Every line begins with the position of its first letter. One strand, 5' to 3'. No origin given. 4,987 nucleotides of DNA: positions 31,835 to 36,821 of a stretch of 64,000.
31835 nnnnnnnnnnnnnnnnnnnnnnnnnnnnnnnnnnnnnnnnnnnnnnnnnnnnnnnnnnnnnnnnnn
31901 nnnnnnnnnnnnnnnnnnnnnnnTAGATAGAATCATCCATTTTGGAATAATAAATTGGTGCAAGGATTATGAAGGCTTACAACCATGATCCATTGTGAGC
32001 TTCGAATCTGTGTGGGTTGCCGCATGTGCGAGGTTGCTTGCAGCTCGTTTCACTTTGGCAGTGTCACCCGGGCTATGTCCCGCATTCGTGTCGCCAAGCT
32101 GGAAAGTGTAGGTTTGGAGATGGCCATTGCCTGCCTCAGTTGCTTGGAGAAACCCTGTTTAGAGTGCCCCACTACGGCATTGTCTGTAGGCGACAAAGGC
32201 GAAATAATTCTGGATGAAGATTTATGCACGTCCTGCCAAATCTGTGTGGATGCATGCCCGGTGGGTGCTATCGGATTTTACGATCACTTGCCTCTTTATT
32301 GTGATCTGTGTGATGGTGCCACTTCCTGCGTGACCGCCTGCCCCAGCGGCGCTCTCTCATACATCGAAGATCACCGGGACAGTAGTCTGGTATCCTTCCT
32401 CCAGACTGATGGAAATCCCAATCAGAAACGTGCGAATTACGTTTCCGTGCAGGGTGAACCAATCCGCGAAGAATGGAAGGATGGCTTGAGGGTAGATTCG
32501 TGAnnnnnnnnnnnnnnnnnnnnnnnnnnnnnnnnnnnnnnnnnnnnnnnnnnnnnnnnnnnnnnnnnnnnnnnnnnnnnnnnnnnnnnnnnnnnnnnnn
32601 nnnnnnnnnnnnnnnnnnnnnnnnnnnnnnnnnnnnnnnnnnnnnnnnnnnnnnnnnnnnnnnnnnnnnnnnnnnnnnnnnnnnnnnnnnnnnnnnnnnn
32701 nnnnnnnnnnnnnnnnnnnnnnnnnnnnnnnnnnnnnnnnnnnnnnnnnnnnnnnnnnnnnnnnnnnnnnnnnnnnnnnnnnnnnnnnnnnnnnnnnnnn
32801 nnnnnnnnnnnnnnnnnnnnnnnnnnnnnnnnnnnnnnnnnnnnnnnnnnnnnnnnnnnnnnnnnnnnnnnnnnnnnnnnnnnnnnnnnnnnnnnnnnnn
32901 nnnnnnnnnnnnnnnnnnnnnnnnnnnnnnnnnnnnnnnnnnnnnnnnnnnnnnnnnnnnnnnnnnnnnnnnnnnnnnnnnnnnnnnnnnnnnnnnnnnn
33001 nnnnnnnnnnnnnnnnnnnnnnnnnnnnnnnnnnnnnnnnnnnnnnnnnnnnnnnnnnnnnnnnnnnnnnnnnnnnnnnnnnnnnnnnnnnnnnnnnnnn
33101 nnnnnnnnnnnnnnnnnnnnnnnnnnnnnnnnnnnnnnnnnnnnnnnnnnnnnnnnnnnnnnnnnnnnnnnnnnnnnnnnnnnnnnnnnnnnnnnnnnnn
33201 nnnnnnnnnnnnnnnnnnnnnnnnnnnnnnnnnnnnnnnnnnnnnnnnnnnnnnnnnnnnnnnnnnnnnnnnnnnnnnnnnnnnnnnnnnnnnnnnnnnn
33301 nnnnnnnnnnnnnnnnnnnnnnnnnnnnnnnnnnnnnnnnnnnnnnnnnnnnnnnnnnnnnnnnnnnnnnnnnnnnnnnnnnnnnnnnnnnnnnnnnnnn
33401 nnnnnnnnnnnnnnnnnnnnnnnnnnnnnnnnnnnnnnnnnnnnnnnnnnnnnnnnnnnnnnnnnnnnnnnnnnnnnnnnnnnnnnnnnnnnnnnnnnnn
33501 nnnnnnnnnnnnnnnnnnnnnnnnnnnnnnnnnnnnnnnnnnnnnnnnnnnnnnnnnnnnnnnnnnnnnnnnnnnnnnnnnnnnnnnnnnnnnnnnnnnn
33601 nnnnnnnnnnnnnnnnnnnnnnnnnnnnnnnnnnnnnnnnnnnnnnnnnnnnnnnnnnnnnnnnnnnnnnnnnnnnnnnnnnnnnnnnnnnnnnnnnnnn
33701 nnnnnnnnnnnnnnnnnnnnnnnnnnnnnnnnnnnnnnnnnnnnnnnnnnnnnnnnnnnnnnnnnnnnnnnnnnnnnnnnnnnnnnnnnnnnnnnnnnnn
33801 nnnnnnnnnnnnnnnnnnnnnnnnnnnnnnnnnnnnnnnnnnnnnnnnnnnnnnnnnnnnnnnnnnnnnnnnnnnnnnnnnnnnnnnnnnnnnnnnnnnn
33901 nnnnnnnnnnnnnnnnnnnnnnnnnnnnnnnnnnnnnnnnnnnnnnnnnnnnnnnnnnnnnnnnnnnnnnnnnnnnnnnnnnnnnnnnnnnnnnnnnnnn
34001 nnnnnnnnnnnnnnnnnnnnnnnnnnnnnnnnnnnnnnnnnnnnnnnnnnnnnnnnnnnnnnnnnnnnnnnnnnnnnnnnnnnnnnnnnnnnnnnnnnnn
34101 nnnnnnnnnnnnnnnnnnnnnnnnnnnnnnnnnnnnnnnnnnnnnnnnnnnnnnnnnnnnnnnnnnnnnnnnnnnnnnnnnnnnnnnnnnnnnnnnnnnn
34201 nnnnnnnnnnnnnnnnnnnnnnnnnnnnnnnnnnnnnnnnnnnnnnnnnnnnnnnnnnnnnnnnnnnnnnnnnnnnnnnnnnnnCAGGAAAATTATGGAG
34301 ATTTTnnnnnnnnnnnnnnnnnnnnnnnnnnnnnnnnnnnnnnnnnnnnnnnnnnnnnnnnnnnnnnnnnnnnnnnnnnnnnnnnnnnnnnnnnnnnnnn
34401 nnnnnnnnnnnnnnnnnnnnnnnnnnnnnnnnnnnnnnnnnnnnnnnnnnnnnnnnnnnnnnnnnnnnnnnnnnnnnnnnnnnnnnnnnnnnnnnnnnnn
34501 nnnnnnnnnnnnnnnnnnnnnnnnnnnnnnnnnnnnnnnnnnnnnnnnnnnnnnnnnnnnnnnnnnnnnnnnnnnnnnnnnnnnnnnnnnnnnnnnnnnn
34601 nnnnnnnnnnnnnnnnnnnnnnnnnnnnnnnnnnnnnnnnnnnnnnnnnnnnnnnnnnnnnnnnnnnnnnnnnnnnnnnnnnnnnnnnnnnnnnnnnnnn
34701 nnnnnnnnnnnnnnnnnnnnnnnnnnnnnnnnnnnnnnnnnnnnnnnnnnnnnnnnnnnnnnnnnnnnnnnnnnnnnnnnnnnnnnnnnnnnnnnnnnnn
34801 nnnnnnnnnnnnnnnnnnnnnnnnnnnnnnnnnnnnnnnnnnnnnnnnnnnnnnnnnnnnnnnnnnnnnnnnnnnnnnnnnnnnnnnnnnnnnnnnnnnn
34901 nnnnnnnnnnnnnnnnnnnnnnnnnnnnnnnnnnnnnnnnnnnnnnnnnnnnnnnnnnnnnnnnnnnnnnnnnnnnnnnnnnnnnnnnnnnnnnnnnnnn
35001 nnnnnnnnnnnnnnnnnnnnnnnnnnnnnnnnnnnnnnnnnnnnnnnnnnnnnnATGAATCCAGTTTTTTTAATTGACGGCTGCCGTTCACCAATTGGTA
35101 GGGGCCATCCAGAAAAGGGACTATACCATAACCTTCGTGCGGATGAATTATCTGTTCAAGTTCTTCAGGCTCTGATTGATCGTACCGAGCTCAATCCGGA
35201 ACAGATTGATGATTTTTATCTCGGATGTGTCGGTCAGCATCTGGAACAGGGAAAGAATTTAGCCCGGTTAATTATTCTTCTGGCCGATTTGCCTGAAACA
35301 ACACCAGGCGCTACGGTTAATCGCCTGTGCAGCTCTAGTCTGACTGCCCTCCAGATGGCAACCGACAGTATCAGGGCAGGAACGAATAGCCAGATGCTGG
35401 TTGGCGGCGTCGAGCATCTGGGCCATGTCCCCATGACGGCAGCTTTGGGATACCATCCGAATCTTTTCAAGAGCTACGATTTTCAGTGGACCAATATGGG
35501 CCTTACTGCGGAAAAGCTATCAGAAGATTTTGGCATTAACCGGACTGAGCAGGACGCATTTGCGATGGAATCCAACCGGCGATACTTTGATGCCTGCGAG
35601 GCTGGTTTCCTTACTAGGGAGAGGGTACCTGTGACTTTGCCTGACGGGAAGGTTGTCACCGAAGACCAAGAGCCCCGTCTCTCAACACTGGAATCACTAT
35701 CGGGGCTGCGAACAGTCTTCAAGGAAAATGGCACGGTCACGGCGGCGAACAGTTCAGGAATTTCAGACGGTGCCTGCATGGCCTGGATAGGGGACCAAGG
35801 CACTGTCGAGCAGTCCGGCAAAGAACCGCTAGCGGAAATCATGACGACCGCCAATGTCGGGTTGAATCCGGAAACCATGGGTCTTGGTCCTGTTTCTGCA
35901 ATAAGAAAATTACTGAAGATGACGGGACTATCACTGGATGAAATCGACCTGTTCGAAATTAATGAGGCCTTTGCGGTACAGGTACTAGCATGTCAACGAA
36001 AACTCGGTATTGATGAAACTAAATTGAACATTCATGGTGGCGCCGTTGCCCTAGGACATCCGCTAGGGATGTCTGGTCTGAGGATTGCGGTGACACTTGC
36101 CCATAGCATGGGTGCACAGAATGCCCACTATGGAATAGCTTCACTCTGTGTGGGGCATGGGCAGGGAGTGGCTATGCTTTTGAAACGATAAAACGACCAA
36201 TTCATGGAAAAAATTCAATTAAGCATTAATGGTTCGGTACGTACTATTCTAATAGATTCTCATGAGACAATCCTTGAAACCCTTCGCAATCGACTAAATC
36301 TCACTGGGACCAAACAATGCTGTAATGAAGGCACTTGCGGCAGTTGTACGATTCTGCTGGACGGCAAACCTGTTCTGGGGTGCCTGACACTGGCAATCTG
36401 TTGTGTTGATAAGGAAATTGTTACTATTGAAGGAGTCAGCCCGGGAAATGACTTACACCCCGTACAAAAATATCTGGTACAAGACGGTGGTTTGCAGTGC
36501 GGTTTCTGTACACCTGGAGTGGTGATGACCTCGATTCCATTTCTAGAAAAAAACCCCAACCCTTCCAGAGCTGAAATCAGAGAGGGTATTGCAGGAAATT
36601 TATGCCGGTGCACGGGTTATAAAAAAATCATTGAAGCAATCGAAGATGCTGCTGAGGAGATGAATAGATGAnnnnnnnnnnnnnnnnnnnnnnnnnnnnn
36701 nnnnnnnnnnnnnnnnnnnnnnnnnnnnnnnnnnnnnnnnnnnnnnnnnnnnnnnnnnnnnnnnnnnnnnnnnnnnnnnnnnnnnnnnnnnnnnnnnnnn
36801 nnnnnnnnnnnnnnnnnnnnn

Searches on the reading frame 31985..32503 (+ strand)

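Call 9: search_protein_families(library=ncbifam, max_evalue=1e-10, proteins=[window:31985-32503:+])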
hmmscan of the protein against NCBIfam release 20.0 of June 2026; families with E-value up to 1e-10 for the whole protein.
window:31985-32503:+ (172 aa): 6 families
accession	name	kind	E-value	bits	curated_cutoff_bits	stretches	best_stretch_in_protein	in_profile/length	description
NF045766.1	PhenlGlyoxDHPadI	equivalog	1.5e-16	60.2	700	1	7-128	12-137/443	NADH-dependent phenylglyoxylate dehydrogenase subunit beta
NF009451.0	PRK12809.1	equivalog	1e-15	57.1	1154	1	3-130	6-140/639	formate-dependent uric acid utilization protein YgfT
NF038355.1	FDH3_beta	equivalog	7.2e-13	49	240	1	3-98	6-103/180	formate dehydrogenase FDH3 subunit beta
NF009408.0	PRK12769.1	equivalog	3.4e-12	45.3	1003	1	4-131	7-149/659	formate-dependent uric acid utilization protein AegA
NF007658.0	PRK10330.1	equivalog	4.6e-11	42.5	260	0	6-96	9-104/181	electron transport protein HydN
TIGR02951.1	DMSO_dmsB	equivalog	5.8e-11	42.7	214.1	0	4-100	6-116/161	DMSO/selenate family reductase complex B subunit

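Call 10: search_protein_families(library=pfam, max_evalue=0.00001, proteins=[window:31985-32503:+])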
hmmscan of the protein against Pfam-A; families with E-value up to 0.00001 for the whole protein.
window:31985-32503:+ (172 aa): 7 families
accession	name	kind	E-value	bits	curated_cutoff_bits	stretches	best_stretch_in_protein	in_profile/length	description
PF12838.12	Fer4_7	-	7.3e-11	42.8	27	0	9-95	2-52/52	4Fe-4S dicluster domain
PF13187.11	Fer4_9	-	1.6e-10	41.3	27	0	49-96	1-52/52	4Fe-4S dicluster domain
PF00037.32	Fer4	-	2.8e-08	33.7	21.1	1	75-96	2-23/24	4Fe-4S binding domain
PF13484.11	Fer4_16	-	1.1e-07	33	30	0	81-97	2-18/66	4Fe-4S double cluster binding domain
PF12837.12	Fer4_6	-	2e-07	31.1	25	0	77-96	5-24/24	4Fe-4S binding domain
PF13237.11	Fer4_10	-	2.4e-07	31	25.5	0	74-95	2-25/53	4Fe-4S dicluster domain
PF14697.11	Fer4_21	-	7.8e-07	29.6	35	0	45-96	6-57/59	4Fe-4S dicluster domain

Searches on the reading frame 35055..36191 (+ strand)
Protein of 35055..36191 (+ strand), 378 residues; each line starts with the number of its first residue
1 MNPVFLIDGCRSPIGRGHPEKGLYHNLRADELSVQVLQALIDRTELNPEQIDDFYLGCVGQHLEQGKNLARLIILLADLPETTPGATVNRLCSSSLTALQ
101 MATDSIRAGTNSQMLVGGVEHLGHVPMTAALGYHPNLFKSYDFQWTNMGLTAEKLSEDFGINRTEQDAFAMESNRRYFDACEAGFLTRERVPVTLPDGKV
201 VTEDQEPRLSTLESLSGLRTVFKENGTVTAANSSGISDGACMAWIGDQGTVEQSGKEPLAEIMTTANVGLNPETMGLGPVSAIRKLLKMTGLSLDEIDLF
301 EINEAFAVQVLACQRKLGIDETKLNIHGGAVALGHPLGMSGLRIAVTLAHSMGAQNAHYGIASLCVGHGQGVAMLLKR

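Call 9: search_protein_families(library=ncbifam, max_evalue=1e-10, proteins=[window:35055-36191:+])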
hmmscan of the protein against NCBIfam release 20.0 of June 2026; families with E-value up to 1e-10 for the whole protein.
window:35055-36191:+ (378 aa): 32 families (the best 25 are shown)
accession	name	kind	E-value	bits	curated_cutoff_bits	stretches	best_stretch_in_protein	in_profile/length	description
TIGR01930.1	AcCoA-C-Actrans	subfamily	2.2e-123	412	240.55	1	7-377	2-385/385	acetyl-CoA C-acyltransferase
NF006510.0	PRK08947.1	equivalog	3.4e-110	368.6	519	1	1-378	1-386/387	acetyl-CoA C-acyltransferase FadA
NF005890.0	PRK07851.1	equivalog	5.6e-107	358.2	580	2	146-378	171-404/406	acetyl-CoA C-acetyltransferase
NF006551.0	PRK09050.1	subfamily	1.7e-103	346.8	605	2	144-378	159-400/401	3-oxoadipyl-CoA thiolase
TIGR02430.1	pcaF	equivalog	2.7e-102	342.8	597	2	145-378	159-399/400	3-oxoadipyl-CoA thiolase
TIGR02445.1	fadA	equivalog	8.1e-98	327.9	591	1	4-378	2-384/385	acetyl-CoA C-acyltransferase FadA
NF006553.0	PRK09052.1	equivalog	1.2e-97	327.4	567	1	3-377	7-397/399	acetyl-CoA C-acyltransferase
NF005033.0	PRK06445.1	equivalog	2.6e-96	323.2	511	1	3-378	4-394/395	acetyl-CoA C-acetyltransferase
NF006001.0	PRK08131.1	equivalog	5.4e-95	318.6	622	1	4-378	4-399/401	3-oxoadipyl-CoA thiolase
NF005805.0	PRK07661.1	equivalog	1.7e-91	307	633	1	4-375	4-387/391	acetyl-CoA C-acetyltransferase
NF006090.0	PRK08242.1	equivalog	1.2e-86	291.3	514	1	2-378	2-401/402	acetyl-CoA C-acetyltransferase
NF004853.0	PRK06205.1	subfamily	1.7e-84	284.2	551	2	148-377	161-401/404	acetyl-CoA C-acetyltransferase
NF006030.0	PRK08170.1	equivalog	2e-83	280.5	593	2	147-377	183-431/434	acetyl-CoA C-acetyltransferase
NF004206.0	PRK05656.1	subfamily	2.4e-83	280.3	688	1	4-378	4-392/392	acetyl-CoA C-acetyltransferase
NF006552.0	PRK09051.1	subfamily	3.7e-81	273.4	565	1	3-378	5-394/395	beta-ketothiolase BktB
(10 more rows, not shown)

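Call 10: search_protein_families(library=pfam, max_evalue=0.00001, proteins=[window:35055-36191:+])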
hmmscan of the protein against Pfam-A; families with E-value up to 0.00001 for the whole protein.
window:35055-36191:+ (378 aa): 3 families
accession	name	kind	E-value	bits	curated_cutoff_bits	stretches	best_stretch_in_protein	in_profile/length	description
PF00108.29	Thiolase_N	-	1.5e-57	195.4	26.4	1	4-242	1-253/260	Thiolase, N-terminal domain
PF02803.24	Thiolase_C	-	1e-47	161.3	27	1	257-377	2-122/123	Thiolase, C-terminal domain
PF00109.32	ketoacyl-synt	-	1.3e-06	28.7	20.8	1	87-124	169-206/252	Beta-ketoacyl synthase, N-terminal domain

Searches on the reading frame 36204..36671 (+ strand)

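Call 9: search_protein_families(library=ncbifam, max_evalue=1e-10, proteins=[window:36204-36671:+])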
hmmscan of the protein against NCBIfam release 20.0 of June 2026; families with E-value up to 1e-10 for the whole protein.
window:36204-36671:+ (155 aa): 11 families
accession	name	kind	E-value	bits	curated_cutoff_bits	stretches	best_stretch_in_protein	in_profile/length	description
NF043084.2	XdhC_XDHase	equivalog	2.7e-50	169.8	217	1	3-150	2-150/151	xanthine dehydrogenase subunit XdhC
NF041020.1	glyceraldDH_gamma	equivalog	4.6e-49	166.2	290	1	3-154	12-163/164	glyceraldehyde dehydrogenase subunit gamma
NF045668.1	pterin_aldehy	equivalog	2.9e-48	164.6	1100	1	3-153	2-155/905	molybdopterin-dependent aldehyde oxidoreductase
TIGR03193.1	4hydroxCoAred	equivalog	4.3e-47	159.8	257.8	1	4-150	2-148/148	4-hydroxybenzoyl-CoA reductase subunit gamma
TIGR03198.1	pucE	equivalog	2e-45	154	254.3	1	3-151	3-150/151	xanthine dehydrogenase subunit E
NF008514.0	PRK11433.1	equivalog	4.1e-41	140.9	322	1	2-153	51-217/218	aldehyde dehydrogenase iron-sulfur subunit PaoA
TIGR03311.1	Se_dep_XDH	equivalog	6.7e-41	140.2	830.45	1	6-152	3-146/848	selenium-dependent xanthine dehydrogenase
TIGR02963.1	xanthine_xdhA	equivalog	6.5e-40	137.1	467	1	17-151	15-159/468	xanthine dehydrogenase small subunit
NF007387.0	PRK09908.1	equivalog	1.1e-38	132.2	212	1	3-150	8-156/159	xanthine dehydrogenase iron sulfur-binding subunit XdhC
TIGR02969.1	mam_aldehyde_ox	subfamily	2.7e-27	94.7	1912.3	1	17-147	17-158/1330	aldehyde oxidase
TIGR03313.1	Se_sel_red_Mo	hypoth_equivalog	1.8e-14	52.4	1101.9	1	7-152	2-147/951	molybdopterin-dependent oxidoreductase Mo/Fe-S-binding subunit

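Call 10: search_protein_families(library=pfam, max_evalue=0.00001, proteins=[window:36204-36671:+])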
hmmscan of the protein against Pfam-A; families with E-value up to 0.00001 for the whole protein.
window:36204-36671:+ (155 aa): 3 families
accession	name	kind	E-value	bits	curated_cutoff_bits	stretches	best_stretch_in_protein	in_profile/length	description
PF01799.25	Fer2_2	-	1.5e-30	105.6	30.3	1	74-147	1-75/75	[2Fe-2S] binding domain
PF13085.11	Fer2_3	-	6e-07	29.9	27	1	37-94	49-101/107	2Fe-2S iron-sulfur cluster binding domain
PF00111.32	Fer2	-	4e-06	27.1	21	1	8-55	3-51/77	2Fe-2S iron-sulfur cluster binding domain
